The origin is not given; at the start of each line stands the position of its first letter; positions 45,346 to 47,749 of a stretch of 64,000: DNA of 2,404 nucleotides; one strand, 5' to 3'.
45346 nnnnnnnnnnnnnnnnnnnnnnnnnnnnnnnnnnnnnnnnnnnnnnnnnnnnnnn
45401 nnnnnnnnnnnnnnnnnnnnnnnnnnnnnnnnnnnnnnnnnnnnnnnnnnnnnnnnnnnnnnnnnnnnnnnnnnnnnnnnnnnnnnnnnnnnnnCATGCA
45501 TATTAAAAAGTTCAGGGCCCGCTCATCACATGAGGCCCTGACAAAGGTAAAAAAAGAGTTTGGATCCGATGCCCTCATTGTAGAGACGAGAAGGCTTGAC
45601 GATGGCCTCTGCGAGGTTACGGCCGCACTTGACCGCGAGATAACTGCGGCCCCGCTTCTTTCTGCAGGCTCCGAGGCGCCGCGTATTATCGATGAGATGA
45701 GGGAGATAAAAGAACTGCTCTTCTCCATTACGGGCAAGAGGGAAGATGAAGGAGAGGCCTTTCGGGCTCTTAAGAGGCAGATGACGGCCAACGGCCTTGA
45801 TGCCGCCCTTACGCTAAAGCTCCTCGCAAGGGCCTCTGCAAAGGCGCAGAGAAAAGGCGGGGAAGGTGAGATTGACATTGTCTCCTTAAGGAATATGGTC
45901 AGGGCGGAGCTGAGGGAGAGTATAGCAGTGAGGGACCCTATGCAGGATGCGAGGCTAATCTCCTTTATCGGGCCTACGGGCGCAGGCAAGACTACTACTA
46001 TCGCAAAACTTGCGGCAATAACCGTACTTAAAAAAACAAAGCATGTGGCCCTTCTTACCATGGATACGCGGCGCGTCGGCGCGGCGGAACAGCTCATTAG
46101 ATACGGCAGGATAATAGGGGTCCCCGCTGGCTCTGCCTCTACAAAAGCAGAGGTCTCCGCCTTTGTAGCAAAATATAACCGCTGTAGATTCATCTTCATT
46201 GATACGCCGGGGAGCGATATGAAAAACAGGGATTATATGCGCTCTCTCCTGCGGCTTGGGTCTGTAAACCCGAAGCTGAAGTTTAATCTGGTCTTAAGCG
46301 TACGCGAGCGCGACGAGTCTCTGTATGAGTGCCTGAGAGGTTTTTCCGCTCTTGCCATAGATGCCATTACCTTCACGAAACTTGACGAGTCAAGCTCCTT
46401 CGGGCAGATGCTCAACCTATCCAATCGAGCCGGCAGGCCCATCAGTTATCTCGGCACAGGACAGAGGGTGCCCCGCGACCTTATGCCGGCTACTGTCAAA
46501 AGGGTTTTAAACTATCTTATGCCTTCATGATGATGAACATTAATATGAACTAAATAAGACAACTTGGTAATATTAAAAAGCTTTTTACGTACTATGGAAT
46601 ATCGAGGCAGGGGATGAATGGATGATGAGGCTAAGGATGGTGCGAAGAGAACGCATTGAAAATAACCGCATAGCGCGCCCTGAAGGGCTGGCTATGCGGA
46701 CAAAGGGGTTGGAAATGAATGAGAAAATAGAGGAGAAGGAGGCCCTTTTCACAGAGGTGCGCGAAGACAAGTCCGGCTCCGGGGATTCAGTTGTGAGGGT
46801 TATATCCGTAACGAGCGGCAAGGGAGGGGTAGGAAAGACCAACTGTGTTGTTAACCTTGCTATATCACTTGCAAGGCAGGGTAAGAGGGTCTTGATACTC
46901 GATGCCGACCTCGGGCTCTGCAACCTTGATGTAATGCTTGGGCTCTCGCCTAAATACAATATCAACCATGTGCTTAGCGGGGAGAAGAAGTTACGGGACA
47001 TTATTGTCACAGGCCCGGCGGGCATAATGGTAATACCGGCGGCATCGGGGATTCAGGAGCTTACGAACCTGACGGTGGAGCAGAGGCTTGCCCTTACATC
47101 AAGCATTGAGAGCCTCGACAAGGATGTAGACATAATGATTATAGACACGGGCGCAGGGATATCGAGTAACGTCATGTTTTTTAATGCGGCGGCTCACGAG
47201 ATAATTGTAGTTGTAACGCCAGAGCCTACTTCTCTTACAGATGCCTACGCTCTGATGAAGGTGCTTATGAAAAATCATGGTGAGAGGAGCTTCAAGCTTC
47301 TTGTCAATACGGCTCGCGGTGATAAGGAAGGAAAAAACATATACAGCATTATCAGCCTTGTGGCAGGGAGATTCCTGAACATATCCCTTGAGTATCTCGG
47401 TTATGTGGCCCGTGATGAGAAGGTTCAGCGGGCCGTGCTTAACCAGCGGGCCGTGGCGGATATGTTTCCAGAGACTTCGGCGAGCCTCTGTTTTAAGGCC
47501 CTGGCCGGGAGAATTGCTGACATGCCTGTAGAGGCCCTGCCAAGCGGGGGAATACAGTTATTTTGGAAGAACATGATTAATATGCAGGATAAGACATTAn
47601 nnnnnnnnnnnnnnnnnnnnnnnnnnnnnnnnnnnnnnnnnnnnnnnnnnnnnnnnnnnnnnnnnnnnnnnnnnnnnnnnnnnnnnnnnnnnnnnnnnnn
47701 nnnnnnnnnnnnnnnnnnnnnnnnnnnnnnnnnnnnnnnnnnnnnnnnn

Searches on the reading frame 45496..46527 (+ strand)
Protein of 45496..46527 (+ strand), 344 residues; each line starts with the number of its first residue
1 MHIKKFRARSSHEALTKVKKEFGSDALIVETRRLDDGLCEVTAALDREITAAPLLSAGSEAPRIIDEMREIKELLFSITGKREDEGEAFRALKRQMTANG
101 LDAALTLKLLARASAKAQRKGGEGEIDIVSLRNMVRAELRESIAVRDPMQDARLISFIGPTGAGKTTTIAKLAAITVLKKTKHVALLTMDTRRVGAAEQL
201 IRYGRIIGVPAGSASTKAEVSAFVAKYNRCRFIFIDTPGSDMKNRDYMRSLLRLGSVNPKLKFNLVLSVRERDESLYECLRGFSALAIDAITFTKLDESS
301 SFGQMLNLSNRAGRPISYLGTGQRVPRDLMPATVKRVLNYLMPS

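Call 22: search_protein_families(library=pfam, proteins=[window:45496-46527:+], max_evalue=0.01)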
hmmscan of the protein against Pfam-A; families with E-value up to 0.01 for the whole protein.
window:45496-46527:+ (344 aa): 6 families
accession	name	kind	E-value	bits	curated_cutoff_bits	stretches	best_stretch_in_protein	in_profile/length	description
PF00448.28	SRP54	-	8.7e-34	117.3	22.7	1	154-342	3-195/196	SRP54-type protein, GTPase domain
PF13401.12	AAA_22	-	0.00033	21.4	27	1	151-253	4-56/130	AAA domain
PF00009.33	GTP_EFTU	-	0.00057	20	26.5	1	152-241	3-80/188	Elongation factor Tu GTP binding domain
PF10662.15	PduV-EutP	-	0.0009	19.5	21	0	234-254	40-60/143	Ethanolamine utilisation - propanediol utilisation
PF25199.1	nSTAND_NTPase5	-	0.00094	19.5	34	1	136-193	25-82/145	Novel STAND NTPase 5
PF01926.29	MMR_HSR1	-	0.0012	19.4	21.9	1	155-256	2-75/113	50S ribosome-binding GTPase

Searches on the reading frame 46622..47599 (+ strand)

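Call 23: search_protein_families(library=pfam, proteins=[window:46622-47599:+], max_evalue=0.01)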
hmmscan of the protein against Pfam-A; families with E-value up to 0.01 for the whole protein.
window:46622-47599:+ (326 aa): 8 families
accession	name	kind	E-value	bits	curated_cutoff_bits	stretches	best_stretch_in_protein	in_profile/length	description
PF13614.12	AAA_31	-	3.6e-21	76.3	27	1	59-216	2-165/177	AAA domain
PF01656.29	CbiA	-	7.5e-16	58.7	25.4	1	61-275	1-122/125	CobQ/CobB/MinD/ParA nucleotide binding domain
PF10609.15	ParA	-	1.7e-15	57.6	27.1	1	57-216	2-161/246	NUBPL iron-transfer P-loop NTPase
PF00142.24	Fer4_NifH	-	4.2e-12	46.5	25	1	65-307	6-253/271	4Fe-4S iron sulfur cluster binding proteins, NifH/frxC family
PF02374.21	ArsA_ATPase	-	8.4e-07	28.9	24.3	1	63-96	5-38/305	Anion-transporting ATPase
PF09140.17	MipZ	-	1.6e-06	28.1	20.7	1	60-214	2-142/262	ATPase MipZ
PF06564.18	CBP_BcsQ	-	3.7e-05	23.8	21.3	1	60-204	3-151/234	Cellulose biosynthesis protein BcsQ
PF07015.17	VirC1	-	0.0012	18.7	24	1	59-96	2-39/231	VirC1 protein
